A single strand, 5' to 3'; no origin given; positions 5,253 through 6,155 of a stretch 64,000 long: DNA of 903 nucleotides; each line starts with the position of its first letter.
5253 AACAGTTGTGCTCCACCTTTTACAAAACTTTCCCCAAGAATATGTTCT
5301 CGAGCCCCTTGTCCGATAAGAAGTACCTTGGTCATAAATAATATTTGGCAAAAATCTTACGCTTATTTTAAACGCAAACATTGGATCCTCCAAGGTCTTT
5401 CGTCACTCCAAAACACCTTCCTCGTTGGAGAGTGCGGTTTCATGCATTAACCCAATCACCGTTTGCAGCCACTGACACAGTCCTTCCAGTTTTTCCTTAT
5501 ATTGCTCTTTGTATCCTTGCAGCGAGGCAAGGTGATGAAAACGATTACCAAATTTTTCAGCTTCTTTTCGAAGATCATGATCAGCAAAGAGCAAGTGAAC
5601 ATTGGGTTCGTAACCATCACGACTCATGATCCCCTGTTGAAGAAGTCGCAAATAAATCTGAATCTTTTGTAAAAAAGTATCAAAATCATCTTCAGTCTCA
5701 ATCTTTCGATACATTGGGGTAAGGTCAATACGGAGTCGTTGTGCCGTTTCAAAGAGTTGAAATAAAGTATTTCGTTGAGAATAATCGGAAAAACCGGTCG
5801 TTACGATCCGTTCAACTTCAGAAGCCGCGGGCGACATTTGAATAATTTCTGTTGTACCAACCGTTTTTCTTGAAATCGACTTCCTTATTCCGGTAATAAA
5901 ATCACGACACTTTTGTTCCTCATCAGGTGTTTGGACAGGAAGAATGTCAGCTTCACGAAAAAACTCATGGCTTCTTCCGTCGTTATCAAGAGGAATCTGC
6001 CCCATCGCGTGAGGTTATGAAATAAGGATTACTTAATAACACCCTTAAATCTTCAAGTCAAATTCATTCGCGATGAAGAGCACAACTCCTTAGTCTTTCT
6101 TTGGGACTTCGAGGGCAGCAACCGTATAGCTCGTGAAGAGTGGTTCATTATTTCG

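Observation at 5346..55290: Bipartite intergenic repeat with fixed spacing, at least 7 copies in 64 kb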

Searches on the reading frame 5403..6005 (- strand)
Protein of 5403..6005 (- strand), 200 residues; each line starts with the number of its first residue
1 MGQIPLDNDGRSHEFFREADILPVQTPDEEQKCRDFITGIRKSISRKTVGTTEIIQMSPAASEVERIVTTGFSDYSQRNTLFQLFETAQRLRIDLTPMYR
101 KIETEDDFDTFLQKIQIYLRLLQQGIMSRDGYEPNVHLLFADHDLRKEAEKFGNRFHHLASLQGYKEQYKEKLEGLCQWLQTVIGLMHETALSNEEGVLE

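Call 9: search_protein_families(library=ncbifam, proteins=[window:5403-6005:-], max_evalue=0.00001)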
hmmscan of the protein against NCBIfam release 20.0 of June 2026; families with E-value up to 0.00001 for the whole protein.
window:5403-6005:- (200 aa): 0 families

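Call 27: find_homologous_proteins(query=window:5403-6005:-)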
Query window:5403-6005:- (200 aa): 1 proteins with E <= 0.001 among 47 candidates.
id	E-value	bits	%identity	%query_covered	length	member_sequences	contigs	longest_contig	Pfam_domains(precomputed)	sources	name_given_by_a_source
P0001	4.6e-129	446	100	100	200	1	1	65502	-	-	-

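Call 44: search_protein_families(library=pfam, proteins=[window:5403-6005:-], max_evalue=0.001)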
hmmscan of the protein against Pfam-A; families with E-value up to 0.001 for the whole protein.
window:5403-6005:- (200 aa): 0 families
